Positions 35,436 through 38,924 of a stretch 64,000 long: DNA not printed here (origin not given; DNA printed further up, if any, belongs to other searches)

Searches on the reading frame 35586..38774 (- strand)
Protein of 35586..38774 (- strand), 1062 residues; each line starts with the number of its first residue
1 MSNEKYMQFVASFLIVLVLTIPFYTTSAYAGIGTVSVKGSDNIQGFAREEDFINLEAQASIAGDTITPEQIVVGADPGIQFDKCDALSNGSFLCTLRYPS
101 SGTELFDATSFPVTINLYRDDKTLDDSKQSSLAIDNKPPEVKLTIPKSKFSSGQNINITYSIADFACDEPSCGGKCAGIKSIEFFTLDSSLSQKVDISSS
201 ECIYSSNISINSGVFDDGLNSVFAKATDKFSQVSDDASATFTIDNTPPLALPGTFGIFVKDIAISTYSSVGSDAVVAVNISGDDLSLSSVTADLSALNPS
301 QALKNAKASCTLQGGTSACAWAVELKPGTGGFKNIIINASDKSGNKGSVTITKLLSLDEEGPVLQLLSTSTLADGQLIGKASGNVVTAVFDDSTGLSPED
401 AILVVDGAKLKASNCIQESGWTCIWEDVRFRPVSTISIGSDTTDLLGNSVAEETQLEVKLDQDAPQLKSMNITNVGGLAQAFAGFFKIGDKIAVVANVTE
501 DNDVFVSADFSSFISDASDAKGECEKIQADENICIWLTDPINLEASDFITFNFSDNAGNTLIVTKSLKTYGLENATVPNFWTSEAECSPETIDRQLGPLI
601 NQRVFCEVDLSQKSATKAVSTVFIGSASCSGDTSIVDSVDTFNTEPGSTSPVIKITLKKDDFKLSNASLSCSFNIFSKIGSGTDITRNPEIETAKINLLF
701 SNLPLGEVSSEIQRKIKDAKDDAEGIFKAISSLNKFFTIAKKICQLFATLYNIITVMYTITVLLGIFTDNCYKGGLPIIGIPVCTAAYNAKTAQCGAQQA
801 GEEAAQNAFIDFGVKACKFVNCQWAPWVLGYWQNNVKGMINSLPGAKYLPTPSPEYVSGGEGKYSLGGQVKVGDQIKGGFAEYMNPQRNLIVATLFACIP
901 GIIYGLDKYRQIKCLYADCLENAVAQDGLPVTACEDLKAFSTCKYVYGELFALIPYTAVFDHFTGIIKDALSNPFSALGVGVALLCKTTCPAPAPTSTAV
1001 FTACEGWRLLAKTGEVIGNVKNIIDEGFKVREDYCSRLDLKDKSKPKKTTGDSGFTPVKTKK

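Call 60: search_protein_families(library=pfam, proteins=[window:35586-38774:-], max_evalue=0.001)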
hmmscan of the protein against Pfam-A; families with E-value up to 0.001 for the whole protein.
window:35586-38774:- (1062 aa): 1 family
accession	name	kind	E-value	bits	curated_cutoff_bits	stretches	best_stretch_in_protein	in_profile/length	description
PF13750.12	Big_3_3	-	0.00061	19.9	27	0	329-394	13-77/157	Bacterial Ig-like domain (group 3)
